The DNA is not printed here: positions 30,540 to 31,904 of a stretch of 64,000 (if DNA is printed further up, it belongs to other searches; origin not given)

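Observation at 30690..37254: Acyl-building sub-module: two KASIII, two distinct carrier proteins, three ketoreductase-type SDRs, but no dehydratase, enoyl reductase or thioesterase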

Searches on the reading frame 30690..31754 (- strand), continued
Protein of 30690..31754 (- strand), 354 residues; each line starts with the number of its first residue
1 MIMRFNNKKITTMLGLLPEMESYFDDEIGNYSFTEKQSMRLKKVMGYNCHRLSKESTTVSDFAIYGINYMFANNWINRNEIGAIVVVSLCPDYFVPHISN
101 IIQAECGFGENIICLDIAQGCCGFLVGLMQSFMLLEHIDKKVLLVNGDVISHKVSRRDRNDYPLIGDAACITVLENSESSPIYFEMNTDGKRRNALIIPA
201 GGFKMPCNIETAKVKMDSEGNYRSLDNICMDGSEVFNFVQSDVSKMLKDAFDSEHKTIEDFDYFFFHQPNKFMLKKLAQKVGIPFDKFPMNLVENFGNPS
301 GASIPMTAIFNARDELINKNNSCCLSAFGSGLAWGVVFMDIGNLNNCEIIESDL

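Call 61: search_protein_families(library=pfam, proteins=[L014:506-3757:+, L014:3754-4866:+, L014:5237-7756:+, L014:8004-9080:+, L014:15830-16759:+, L014:16901-18037:+, L014:18419-19657:+, L014:19682-20467:+, L014:20539-21762:+, L014:21886-22845:+], max_evalue=0.0001)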
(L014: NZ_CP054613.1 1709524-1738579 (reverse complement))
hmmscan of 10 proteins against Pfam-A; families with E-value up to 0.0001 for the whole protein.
L014:506-3757:+ (1083 aa): 1 family
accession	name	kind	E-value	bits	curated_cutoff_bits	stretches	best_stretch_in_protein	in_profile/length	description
PF00702.32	Hydrolase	-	2.2e-06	28.7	26.4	0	17-206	1-188/191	haloacid dehalogenase-like hydrolase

L014:3754-4866:+ (370 aa): 1 family
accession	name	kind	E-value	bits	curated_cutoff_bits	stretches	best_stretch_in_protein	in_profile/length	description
PF05050.19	Methyltransf_21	-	5e-13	50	22.7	1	218-345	20-167/173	Methyltransferase FkbM domain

L014:5237-7756:+ (839 aa): 7 families
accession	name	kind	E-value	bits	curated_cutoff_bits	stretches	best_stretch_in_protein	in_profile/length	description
PF07517.20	SecA_DEAD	-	3.4e-133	443.8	24.6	1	8-385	2-290/290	SecA DEAD-like domain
PF21090.3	P-loop_SecA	-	3.4e-78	262.4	27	2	402-502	3-103/205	SecA P-loop domain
PF07516.18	SecA_SW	-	9.8e-73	244.9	26.7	1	571-780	1-199/200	SecA Wing and Scaffold domain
PF01043.26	SecA_PP_bind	-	6.6e-45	152.7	23.5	1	232-341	1-110/110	SecA preprotein cross-linking domain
PF02810.21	SEC-C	-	5.3e-10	39.4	20.4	1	820-838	1-19/19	SEC-C motif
PF00270.35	DEAD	-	3.8e-05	23.9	26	0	101-219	19-133/167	DEAD/DEAH box helicase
PF00271.37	Helicase_C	-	5.5e-05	23.8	23.5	0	417-533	2-110/110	Helicase conserved C-terminal domain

L014:8004-9080:+ (358 aa): 2 families
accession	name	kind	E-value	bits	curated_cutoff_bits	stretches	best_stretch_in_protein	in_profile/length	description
PF03462.23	PCRF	-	3.4e-61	206.9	24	1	21-208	3-193/194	PCRF domain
PF00472.26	RF-1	-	8.3e-46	155.1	35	1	217-327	1-116/116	RF-1 domain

L014:15830-16759:+ (309 aa): 2 families
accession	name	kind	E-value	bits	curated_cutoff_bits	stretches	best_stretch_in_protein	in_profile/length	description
PF02588.21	YitT_membrane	-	5.1e-68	228.9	24.3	1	43-243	4-204/205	Uncharacterised 5xTM membrane BCR, YitT family COG1284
PF10035.14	DUF2179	-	6e-21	74.5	22.8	1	249-303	1-55/55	Uncharacterized protein conserved in bacteria (DUF2179)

L014:16901-18037:+ (378 aa): 3 families
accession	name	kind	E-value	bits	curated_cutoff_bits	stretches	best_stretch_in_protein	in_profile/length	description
PF22698.1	Semialdhyde_dhC_1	-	2.7e-64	216.4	27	1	182-346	1-165/165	Semialdehyde dehydrogenase, dimerisation domain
PF01118.30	Semialdhyde_dh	-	1.3e-29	103.4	26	1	35-172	1-119/121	Semialdehyde dehydrogenase, NAD binding domain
PF02774.23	Semialdhyde_dhC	-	6.8e-28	98.5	26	1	192-349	2-184/184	Semialdehyde dehydrogenase, dimerisation domain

L014:18419-19657:+ (412 aa): 1 family
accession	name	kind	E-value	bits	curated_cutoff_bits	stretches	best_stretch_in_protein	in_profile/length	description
PF01960.23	ArgJ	-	3e-149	497.3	32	1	25-412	2-377/377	ArgJ family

L014:19682-20467:+ (261 aa): 1 family
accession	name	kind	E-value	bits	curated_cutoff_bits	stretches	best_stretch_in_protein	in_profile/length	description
PF00696.33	AA_kinase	-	6.9e-46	157.3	24.9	1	4-238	2-233/234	Amino acid kinase family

L014:20539-21762:+ (407 aa): 3 families
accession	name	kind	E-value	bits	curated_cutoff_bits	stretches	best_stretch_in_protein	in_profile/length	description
PF00202.27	Aminotran_3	-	2.3e-126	422.2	30.5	1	32-402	10-402/403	Aminotransferase class-III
PF00266.25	Aminotran_5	-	7.6e-07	28.9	21.5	1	94-240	50-182/371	Aminotransferase class-V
PF00155.27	Aminotran_1_2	-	3.7e-06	26.8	19.7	1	181-335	128-294/361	Aminotransferase class I and II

L014:21886-22845:+ (319 aa): 2 families
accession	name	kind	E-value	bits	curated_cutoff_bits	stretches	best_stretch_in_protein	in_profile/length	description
PF00185.30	OTCace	-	9.5e-61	204.9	29.4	1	163-317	1-156/157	Aspartate/ornithine carbamoyltransferase, Asp/Orn binding domain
PF02729.26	OTCace_N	-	8e-49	166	29.9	1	17-157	1-148/148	Aspartate/ornithine carbamoyltransferase, carbamoyl-P binding domain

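Call 64: get_annotated_region(hit=H2, flank=9000)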
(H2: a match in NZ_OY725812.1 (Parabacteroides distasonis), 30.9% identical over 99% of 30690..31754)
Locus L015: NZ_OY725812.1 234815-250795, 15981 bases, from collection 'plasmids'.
description: Parabacteroides distasonis strain Parabacteroides distasonis TSDC17.2-1.1 plasmid 67, complete sequence
organism: Parabacteroides distasonis (NCBI taxid 823)
taxonomy: Bacteria; Bacteroidota; Bacteroidia; Bacteroidales; Tannerellaceae; Parabacteroides; Parabacteroides distasonis
host: -; source: -; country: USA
typing (MOB-suite, as given by PLSDB): non-mobilizable
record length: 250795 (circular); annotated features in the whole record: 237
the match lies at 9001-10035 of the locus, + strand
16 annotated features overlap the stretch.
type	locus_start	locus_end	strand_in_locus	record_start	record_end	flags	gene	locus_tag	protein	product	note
CDS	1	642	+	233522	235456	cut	-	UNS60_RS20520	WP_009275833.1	nucleoside-diphosphate sugar epimerase/dehydratase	GO:0000271 - polysaccharide biosynthetic process [Evidence IEA]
CDS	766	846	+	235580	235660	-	-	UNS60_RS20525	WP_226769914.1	hypothetical protein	-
CDS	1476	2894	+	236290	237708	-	-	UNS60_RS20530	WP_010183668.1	flippase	-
CDS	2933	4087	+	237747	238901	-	-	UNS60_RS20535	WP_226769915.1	EpsG family protein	-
CDS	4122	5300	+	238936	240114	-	-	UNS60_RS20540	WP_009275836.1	glycoside hydrolase family 99-like domain-containing protein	-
CDS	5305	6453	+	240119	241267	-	-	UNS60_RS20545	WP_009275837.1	glycosyltransferase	-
CDS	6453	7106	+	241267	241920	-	-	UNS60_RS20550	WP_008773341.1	acetyltransferase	-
CDS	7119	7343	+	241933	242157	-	-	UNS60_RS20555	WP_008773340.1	phosphopantetheine-binding protein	-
CDS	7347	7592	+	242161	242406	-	-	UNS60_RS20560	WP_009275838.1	acyl carrier protein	GO:0006633 - fatty acid biosynthetic process [Evidence IEA]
CDS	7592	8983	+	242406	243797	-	-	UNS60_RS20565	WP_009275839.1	AMP-binding protein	-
CDS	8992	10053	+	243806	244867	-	-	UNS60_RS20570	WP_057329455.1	ketoacyl-ACP synthase III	-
CDS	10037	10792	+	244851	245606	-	-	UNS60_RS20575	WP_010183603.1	SDR family oxidoreductase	-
CDS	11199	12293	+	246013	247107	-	gmd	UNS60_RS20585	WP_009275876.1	GDP-mannose 4,6-dehydratase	GO:0000271 - polysaccharide biosynthetic process [Evidence IEA]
CDS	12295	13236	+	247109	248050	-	-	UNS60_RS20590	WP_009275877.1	GDP-L-fucose synthase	-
CDS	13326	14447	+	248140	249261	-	-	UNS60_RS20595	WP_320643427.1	glycosyltransferase family 4 protein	-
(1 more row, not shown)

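Call 80: find_related_loci(query=A3, collection=metagenome_contigs, flank=10000)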
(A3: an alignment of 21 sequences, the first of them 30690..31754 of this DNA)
Query A3 (354 aa) in metagenome_contigs; peptide patterns used: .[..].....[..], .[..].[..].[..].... (x = any residue, [..] = any of these).
600 stretches matched a pattern (row limit reached: there are more); 371 encode a relative of the query (tblastn E <= 1e-3); the best 80 are kept; 80 distinct loci.
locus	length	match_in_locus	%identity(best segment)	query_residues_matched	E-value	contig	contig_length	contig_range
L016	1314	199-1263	70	1-354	0e+0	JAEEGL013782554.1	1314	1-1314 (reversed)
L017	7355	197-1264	68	1-354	1e-172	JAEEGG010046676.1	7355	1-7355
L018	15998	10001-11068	68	1-354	4e-172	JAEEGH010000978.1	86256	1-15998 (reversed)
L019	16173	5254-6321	68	1-354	4e-172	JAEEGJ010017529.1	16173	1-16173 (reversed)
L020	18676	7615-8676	68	1-354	3e-171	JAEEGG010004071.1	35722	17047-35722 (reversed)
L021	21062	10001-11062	68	1-354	5e-173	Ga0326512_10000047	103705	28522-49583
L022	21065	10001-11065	67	1-354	2e-170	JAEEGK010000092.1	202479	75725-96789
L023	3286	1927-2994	68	1-354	2e-178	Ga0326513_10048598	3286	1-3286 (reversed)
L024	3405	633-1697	66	1-354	2e-177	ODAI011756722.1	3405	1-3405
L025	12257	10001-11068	67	1-354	2e-169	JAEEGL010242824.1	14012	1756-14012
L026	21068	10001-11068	67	1-354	1e-168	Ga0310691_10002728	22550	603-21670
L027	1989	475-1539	66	1-354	0e+0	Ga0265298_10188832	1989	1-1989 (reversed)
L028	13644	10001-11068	67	1-354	9e-168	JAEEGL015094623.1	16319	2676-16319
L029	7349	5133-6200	67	1-354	6e-168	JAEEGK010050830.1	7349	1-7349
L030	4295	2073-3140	67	1-354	6e-173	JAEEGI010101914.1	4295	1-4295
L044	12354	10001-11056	64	5-354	2e-159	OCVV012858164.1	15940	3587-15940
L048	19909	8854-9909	59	5-354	5e-150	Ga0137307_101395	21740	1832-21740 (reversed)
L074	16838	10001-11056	49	1-350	9e-117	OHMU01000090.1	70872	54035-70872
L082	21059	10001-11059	50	1-351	3e-115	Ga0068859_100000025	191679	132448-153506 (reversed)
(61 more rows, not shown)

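Call 88: search_protein_families(library=pfam, proteins=[L074:7075-8286:+, L082:11085-11672:+, L082:11624-12499:+, L048:10838-12883:+, L048:13919-14932:+, L048:14922-16166:+, L044:7783-9570:+, L026:12814-14196:+], max_evalue=0.001)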
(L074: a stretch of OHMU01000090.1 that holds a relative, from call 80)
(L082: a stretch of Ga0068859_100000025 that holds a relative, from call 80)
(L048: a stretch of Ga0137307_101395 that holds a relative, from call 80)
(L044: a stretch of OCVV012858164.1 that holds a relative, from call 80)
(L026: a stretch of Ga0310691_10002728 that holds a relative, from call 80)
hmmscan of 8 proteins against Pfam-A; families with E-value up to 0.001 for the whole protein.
L074:7075-8286:+ (404 aa): 2 families
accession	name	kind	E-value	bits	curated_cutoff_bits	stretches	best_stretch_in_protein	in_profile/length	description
PF00501.34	AMP-binding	-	3.2e-18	66.1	29.9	1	102-247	167-330/384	AMP-binding enzyme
PF13193.12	AMP-binding_C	-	3.9e-13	50.6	24.5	1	326-401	1-76/76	AMP-binding enzyme C-terminal domain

L082:11085-11672:+ (196 aa): 5 families
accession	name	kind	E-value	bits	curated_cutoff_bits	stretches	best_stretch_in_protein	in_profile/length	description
PF13489.12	Methyltransf_23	-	7.8e-09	35.9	27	1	34-131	20-125/164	Methyltransferase domain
PF08241.18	Methyltransf_11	-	3.8e-08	34.3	21.2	1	73-122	47-94/95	Methyltransferase domain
PF08242.18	Methyltransf_12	-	1e-06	29.8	30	1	71-121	64-98/98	Methyltransferase domain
PF13847.12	Methyltransf_31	-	0.00018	21.6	27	1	73-126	59-112/145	Methyltransferase domain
PF05148.21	Methyltransf_8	-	0.00025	21.4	27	1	23-155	61-187/219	Hypothetical methyltransferase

L082:11624-12499:+ (292 aa): 1 family
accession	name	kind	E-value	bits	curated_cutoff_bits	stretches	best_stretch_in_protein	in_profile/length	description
PF05721.19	PhyH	-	4.5e-11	43.9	22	1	52-232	5-211/213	Phytanoyl-CoA dioxygenase (PhyH)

L048:10838-12883:+ (682 aa): 4 families
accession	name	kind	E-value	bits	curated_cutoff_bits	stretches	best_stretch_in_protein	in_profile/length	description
PF00676.26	E1_dh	-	3.9e-49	167.7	22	1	43-317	5-285/300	Dehydrogenase E1 component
PF02779.29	Transket_pyr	-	2.3e-27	96.2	27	1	349-518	7-172/174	Transketolase, pyrimidine binding domain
PF02780.25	Transketolase_C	-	3e-13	50.2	25.9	1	561-670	11-124/124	Transketolase, C-terminal domain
PF13292.11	DXP_synthase_N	-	1.3e-06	28.3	21.2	1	134-203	108-177/274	1-deoxy-D-xylulose-5-phosphate synthase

L048:13919-14932:+ (338 aa): 3 families
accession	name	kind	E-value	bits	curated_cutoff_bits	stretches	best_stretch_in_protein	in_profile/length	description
PF21948.1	LplA-B_cat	-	2.2e-53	181.6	27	1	13-206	1-199/200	Lipoyl protein ligase A/B catalytic domain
PF03099.24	BPL_LplA_LipB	-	1.6e-05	25.3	21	1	62-155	20-132/133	Biotin/lipoate A/B protein ligase family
PF10437.14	Lip_prot_lig_C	-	2.8e-05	24.4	24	1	257-302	12-57/85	Bacterial lipoate protein ligase C-terminus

L048:14922-16166:+ (415 aa): 17 families
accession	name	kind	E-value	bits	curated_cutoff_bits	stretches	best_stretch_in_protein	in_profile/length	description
PF07992.20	Pyr_redox_2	-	9.9e-54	183.2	26.1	1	4-274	1-245/291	Pyridine nucleotide-disulphide oxidoreductase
PF00070.33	Pyr_redox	-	8.8e-20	71.5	22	1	170-240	1-71/82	Pyridine nucleotide-disulphide oxidoreductase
PF13738.12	Pyr_redox_3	-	9.2e-15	55.1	30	1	8-271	2-273/305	Pyridine nucleotide-disulphide oxidoreductase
PF01266.30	DAO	-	1e-11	45.5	27.9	1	5-40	1-38/353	FAD dependent oxidoreductase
PF03486.20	HI0933_like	-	2.4e-11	44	50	0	5-37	2-34/244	HI0933-like protein Rossmann domain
PF01134.28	GIDA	-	2.8e-11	43.6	22.1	1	5-145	1-160/391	Glucose inhibited division protein A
PF02852.28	Pyr_redox_dim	-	2e-09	38.1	25.3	1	316-393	1-80/110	Pyridine nucleotide-disulphide oxidoreductase, dimerisation domain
PF01262.27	AlaDh_PNT_C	-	6.4e-08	32.7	23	1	168-212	28-72/214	Alanine dehydrogenase/PNT, C-terminal domain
PF12831.13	FAD_oxidored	-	1.8e-07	31.2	27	1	5-52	1-49/416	FAD dependent oxidoreductase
PF13450.12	NAD_binding_8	-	3.3e-07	30.9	21.9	0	8-41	1-35/68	NAD(P)-binding Rossmann-like domain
PF00890.30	FAD_binding_2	-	6.7e-07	29.3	20.4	1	5-39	1-36/414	FAD binding domain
PF02737.24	3HCDH_N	-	1.2e-06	29.1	22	1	170-213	1-44/180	3-hydroxyacyl-CoA dehydrogenase, NAD binding domain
PF03721.20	UDPG_MGDP_dh_N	-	6.3e-06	26.3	27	1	170-219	2-51/187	UDP-glucose/GDP-mannose dehydrogenase family, NAD binding domain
PF02254.24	TrkA_N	-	2.5e-05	25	23.8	1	171-215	1-45/116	TrkA-N domain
PF13434.12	Lys_Orn_oxgnase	-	6.2e-05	22.7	21.3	0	114-190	130-210/339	L-lysine 6-monooxygenase/L-ornithine 5-monooxygenase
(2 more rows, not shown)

L044:7783-9570:+ (596 aa): 1 family
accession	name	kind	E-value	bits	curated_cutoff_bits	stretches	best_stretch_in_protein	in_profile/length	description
PF21211.3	FkbH_N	-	8e-14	52.4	27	1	40-235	2-192/192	FkbH, N-terminal domain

L026:12814-14196:+ (461 aa): 3 families
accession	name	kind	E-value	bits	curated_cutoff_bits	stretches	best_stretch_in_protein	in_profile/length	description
PF00501.34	AMP-binding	-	1.3e-29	103.6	29.9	1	27-324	8-376/384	AMP-binding enzyme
PF13193.12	AMP-binding_C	-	8.3e-08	33.5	24.5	1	378-447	1-68/76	AMP-binding enzyme C-terminal domain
PF23562.2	AMP-binding_C_3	-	0.00031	21.6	20.8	0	367-427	5-65/124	AMP-binding enzyme C-terminal domain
